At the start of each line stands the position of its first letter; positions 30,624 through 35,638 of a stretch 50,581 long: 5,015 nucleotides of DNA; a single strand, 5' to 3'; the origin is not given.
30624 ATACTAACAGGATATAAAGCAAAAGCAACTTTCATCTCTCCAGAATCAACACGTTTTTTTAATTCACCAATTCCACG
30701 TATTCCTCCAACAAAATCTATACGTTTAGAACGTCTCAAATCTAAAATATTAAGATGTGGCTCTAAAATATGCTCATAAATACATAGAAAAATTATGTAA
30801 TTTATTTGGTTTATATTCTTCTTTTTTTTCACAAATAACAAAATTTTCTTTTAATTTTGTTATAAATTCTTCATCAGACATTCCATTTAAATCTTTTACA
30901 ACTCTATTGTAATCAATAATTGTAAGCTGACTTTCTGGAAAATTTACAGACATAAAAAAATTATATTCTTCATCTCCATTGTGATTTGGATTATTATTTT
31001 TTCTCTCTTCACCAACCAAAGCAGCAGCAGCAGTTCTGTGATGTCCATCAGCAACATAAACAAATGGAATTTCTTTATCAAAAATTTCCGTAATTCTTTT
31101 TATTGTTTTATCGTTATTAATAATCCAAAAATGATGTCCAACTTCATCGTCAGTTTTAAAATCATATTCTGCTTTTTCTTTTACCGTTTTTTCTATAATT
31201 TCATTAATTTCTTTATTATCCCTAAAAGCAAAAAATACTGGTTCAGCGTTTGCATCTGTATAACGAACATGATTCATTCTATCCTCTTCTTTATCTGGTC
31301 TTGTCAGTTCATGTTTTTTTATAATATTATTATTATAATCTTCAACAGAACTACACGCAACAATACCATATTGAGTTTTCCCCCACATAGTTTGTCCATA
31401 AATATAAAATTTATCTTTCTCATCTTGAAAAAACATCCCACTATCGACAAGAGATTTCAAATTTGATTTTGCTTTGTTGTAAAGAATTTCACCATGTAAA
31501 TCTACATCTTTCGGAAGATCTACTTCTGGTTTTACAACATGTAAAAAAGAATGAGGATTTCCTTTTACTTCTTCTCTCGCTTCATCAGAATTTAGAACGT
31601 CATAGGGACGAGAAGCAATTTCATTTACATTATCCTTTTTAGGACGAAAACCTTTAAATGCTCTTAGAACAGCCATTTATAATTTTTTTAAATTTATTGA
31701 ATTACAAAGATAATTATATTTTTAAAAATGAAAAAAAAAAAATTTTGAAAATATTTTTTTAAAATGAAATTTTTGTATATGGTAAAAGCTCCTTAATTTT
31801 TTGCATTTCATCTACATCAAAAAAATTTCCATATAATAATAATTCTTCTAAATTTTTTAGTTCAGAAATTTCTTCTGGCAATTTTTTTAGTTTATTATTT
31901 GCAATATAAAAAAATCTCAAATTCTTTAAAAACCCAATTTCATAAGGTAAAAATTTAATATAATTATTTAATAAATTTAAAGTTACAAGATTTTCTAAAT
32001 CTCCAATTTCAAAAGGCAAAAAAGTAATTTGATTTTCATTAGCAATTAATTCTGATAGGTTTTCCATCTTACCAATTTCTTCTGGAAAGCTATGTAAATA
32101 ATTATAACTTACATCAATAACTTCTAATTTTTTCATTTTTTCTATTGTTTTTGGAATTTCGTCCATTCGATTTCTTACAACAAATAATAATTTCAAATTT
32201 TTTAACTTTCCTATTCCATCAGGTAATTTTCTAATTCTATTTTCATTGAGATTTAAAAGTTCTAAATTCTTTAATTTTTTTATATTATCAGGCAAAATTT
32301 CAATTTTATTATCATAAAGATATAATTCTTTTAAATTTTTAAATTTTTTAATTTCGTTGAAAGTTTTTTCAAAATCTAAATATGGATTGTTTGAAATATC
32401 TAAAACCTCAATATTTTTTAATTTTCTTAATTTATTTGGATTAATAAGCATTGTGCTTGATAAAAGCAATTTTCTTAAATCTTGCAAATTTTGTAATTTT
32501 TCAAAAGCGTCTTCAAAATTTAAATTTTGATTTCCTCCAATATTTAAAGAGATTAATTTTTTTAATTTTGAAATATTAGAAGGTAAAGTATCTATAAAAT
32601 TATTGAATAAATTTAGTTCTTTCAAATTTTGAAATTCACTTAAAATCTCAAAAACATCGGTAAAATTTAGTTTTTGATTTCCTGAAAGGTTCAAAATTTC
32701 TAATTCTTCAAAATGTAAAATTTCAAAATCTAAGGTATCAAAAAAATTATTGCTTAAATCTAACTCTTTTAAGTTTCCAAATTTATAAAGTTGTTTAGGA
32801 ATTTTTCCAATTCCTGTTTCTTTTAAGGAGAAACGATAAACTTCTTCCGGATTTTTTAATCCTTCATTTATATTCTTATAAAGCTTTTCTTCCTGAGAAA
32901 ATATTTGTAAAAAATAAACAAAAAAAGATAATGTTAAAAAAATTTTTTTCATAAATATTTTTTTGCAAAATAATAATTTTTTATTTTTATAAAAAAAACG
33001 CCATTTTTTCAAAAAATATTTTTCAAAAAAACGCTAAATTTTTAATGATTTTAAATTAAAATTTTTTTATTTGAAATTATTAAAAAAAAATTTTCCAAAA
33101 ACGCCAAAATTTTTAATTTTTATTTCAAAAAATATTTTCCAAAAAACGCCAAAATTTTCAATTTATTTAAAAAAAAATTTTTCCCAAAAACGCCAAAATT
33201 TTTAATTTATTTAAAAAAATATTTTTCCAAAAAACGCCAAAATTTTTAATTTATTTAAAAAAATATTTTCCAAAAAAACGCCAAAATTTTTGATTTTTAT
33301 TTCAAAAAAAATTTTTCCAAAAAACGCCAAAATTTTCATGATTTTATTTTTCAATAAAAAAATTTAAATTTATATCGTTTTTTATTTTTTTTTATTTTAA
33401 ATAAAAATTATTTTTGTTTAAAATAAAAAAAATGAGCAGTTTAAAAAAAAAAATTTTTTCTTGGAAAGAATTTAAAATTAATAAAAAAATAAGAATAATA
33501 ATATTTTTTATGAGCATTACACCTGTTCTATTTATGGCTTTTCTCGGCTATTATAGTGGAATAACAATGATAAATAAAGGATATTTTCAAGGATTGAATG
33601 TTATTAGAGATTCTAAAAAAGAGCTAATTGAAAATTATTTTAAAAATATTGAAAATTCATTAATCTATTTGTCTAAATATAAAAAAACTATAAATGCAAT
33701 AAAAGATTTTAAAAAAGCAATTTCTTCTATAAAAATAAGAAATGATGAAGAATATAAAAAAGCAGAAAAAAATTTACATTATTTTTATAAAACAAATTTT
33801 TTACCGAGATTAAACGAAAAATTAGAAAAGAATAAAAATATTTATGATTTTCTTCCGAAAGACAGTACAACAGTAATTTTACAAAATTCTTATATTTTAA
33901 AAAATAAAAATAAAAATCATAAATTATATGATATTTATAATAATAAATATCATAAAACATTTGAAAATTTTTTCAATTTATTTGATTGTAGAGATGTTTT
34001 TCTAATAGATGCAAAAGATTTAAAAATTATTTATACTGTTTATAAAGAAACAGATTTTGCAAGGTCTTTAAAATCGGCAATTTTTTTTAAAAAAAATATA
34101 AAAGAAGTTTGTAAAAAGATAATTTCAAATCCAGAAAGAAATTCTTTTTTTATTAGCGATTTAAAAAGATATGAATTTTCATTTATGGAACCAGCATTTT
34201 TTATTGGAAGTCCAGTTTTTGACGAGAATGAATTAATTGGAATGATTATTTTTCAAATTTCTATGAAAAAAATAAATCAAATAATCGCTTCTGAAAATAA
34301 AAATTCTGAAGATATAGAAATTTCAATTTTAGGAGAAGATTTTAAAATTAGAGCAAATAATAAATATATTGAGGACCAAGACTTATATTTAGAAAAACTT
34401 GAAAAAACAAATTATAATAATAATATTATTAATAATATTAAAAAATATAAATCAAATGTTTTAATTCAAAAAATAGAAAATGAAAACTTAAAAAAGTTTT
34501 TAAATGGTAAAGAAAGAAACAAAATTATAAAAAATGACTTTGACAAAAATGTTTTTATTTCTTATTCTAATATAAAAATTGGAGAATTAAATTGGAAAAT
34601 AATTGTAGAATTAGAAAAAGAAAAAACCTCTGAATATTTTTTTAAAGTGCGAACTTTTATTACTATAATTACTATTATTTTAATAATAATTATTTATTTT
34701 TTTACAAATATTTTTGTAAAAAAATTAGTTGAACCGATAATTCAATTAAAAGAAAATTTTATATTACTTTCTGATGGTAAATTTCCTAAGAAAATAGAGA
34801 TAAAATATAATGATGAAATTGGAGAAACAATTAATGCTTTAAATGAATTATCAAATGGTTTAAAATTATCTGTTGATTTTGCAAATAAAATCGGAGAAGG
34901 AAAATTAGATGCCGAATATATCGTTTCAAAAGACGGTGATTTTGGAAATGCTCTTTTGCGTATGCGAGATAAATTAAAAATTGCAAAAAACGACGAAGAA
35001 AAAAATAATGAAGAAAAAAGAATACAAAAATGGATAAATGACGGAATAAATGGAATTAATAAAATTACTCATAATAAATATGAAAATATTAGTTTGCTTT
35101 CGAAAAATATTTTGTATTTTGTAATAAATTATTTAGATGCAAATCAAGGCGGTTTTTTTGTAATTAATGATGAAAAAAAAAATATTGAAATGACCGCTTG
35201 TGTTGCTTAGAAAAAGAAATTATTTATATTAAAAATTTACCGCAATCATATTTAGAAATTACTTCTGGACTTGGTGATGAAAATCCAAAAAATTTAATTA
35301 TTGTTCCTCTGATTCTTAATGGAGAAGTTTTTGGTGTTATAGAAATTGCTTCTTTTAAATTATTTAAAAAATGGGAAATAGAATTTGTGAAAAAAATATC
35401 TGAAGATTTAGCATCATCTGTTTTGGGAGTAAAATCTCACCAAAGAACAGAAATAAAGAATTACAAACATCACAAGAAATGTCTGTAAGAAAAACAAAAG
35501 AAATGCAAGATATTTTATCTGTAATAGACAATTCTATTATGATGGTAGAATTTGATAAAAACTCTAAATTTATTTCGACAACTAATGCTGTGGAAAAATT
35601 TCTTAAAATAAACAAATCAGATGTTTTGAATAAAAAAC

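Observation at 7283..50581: One short repeat family fills almost every intergenic gap, with the G/C core homogenised per array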

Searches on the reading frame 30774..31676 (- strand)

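Call 32: search_protein_families(library=pfam, proteins=[window:30774-31676:-], max_evalue=0.00001)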
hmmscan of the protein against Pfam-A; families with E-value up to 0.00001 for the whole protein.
window:30774-31676:- (300 aa): 1 family
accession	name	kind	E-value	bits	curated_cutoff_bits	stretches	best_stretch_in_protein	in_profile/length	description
PF06245.16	DUF1015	-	1.7e-106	356.3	25.8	1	4-300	1-297/325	Protein of unknown function (DUF1015)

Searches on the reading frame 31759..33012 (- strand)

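Call 32: search_protein_families(library=pfam, proteins=[window:31759-33012:-], max_evalue=0.00001)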
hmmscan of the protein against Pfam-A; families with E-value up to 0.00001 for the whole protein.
window:31759-33012:- (417 aa): 5 families
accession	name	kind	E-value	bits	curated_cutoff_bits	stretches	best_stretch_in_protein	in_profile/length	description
PF23598.1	LRR_14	-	1.1e-37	130.1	40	3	203-323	26-145/353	Leucine-rich repeat region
PF12799.13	LRR_4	-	3.9e-37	125.9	27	1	225-264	1-40/44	Leucine Rich repeats (2 copies)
PF13855.12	LRR_8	-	6.2e-29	100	27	2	226-282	2-60/61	Leucine rich repeat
PF00560.39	LRR_1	-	2.3e-17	59.8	20.6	0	226-247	1-23/23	Leucine Rich Repeat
PF23211.1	LRR_LRWD1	-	1.9e-13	51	28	0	333-412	35-113/190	Leucine-rich repeat and WD repeat-containing protein 1, LRR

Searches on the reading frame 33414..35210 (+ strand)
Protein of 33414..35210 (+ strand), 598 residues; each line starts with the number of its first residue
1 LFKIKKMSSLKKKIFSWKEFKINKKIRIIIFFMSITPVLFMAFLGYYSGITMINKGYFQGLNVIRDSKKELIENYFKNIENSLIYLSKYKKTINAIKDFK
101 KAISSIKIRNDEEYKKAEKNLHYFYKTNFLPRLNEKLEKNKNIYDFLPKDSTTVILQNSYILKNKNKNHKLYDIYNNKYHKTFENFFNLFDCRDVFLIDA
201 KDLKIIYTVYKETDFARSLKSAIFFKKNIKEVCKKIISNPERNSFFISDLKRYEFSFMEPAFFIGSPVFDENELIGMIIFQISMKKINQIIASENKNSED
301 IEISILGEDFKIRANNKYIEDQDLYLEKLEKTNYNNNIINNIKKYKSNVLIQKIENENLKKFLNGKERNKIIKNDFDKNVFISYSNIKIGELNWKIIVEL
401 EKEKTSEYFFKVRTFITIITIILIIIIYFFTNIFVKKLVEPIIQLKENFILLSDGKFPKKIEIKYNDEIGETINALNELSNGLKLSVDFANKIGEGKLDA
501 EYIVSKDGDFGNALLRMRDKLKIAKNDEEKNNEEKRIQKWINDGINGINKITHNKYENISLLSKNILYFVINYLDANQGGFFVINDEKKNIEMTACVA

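Call 33: search_protein_families(library=pfam, proteins=[window:33414-35210:+], max_evalue=0.00001)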
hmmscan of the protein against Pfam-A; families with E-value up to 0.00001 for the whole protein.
window:33414-35210:+ (598 aa): 0 families

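Call 46: search_protein_families(library=pfam, proteins=[window:33414-35210:+], max_evalue=0.01)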
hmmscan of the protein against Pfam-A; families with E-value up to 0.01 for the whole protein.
window:33414-35210:+ (598 aa): 1 family
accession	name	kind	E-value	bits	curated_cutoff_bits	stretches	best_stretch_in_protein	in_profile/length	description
PF00672.30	HAMP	-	0.00019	22.1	25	1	435-483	3-51/53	HAMP domain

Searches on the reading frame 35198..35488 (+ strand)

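Call 33: search_protein_families(library=pfam, proteins=[window:35198-35488:+], max_evalue=0.00001)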
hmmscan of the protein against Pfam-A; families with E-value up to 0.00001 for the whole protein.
window:35198-35488:+ (96 aa): 2 families
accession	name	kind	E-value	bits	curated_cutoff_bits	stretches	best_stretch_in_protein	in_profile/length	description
PF13185.12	GAF_2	-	5.8e-07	30.2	28.6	1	3-72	61-132/136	GAF domain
PF01590.32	GAF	-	4.1e-06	27.8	22.4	1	5-74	61-132/133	GAF domain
